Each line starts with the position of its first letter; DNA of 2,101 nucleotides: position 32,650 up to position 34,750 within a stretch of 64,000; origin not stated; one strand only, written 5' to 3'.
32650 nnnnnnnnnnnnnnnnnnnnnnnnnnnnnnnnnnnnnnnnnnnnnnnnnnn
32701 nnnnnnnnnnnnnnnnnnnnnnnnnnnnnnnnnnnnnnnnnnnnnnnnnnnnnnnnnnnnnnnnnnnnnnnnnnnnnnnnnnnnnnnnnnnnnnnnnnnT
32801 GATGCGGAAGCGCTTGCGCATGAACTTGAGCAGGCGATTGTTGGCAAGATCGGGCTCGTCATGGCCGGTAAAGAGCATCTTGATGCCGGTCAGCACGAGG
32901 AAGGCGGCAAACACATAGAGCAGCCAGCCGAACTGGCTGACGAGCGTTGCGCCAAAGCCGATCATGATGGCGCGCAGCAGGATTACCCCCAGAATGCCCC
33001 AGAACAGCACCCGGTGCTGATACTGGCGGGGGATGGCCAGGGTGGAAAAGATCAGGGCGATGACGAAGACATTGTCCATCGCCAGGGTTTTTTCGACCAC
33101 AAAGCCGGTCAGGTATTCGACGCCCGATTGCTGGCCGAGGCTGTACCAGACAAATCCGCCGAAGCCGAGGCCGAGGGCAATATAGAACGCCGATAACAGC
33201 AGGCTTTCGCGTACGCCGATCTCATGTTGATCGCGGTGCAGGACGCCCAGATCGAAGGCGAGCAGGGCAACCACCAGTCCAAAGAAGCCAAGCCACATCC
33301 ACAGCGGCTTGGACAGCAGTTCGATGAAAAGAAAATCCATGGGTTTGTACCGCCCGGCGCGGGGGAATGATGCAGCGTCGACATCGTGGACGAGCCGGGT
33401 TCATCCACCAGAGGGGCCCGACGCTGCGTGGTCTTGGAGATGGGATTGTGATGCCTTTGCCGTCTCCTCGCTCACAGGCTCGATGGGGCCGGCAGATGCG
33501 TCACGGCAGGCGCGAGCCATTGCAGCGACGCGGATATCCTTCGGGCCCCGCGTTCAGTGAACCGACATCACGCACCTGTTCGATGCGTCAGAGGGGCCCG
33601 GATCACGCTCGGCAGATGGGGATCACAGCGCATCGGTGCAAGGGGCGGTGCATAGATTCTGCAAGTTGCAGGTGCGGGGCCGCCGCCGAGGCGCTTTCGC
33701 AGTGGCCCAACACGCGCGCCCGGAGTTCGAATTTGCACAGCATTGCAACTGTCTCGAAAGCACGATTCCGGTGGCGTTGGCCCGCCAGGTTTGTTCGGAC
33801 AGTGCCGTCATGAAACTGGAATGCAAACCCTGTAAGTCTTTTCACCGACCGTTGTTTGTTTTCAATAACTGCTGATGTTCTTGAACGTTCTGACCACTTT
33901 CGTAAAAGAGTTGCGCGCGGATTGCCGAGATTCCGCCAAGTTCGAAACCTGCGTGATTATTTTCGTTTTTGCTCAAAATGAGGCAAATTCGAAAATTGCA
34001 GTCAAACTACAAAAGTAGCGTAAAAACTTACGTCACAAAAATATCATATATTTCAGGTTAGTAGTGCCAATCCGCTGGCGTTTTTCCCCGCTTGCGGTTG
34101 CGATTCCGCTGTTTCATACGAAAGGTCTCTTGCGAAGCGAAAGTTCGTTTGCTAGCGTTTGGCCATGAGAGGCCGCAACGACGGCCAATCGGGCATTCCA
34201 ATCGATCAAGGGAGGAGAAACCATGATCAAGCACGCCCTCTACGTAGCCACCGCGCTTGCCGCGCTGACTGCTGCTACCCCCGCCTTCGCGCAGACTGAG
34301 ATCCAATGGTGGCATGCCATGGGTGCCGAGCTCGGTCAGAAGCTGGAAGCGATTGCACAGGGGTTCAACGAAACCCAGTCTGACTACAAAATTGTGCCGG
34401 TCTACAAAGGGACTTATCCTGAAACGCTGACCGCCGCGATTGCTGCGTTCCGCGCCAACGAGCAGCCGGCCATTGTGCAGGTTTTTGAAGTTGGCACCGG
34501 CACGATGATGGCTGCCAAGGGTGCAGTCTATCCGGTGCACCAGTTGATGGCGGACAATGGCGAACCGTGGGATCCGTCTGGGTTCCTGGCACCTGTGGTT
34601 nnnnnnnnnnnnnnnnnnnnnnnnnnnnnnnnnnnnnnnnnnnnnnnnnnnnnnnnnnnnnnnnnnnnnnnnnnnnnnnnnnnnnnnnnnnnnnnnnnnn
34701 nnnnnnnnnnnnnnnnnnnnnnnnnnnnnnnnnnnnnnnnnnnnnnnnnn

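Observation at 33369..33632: Two tandem structured-RNA-like modules with compensatory stem changes in the TerC-ugpB intergenic region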

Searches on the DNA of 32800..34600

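Call 3: search_rna_families(source=window, start=32800, end=34600, threshold=evalue, max_evalue=10, show_alignments=3)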
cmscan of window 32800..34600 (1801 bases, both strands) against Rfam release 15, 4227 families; matches with E-value up to 10: 4.
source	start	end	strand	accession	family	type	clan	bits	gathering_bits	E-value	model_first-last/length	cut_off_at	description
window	33369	33429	-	RF03067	terC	Cis-reg;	-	50.2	39.9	3.1e-07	1-59/59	no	terC RNA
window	33553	33609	-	RF03067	terC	Cis-reg;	-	44.6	39.9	5.7e-06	1-59/59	no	terC RNA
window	33105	33169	-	RF02464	Ms_AS-4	Gene; sRNA;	-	17.4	50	9.9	1-82/82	no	Actinobacteria sRNA Ms_AS-4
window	33662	33724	+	RF01524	TB10Cs1H3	Gene; snRNA; snoRNA; HACA-box;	-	17.2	50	2.1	1-73/73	no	Trypanosomatid snoRNA TB10cs1H3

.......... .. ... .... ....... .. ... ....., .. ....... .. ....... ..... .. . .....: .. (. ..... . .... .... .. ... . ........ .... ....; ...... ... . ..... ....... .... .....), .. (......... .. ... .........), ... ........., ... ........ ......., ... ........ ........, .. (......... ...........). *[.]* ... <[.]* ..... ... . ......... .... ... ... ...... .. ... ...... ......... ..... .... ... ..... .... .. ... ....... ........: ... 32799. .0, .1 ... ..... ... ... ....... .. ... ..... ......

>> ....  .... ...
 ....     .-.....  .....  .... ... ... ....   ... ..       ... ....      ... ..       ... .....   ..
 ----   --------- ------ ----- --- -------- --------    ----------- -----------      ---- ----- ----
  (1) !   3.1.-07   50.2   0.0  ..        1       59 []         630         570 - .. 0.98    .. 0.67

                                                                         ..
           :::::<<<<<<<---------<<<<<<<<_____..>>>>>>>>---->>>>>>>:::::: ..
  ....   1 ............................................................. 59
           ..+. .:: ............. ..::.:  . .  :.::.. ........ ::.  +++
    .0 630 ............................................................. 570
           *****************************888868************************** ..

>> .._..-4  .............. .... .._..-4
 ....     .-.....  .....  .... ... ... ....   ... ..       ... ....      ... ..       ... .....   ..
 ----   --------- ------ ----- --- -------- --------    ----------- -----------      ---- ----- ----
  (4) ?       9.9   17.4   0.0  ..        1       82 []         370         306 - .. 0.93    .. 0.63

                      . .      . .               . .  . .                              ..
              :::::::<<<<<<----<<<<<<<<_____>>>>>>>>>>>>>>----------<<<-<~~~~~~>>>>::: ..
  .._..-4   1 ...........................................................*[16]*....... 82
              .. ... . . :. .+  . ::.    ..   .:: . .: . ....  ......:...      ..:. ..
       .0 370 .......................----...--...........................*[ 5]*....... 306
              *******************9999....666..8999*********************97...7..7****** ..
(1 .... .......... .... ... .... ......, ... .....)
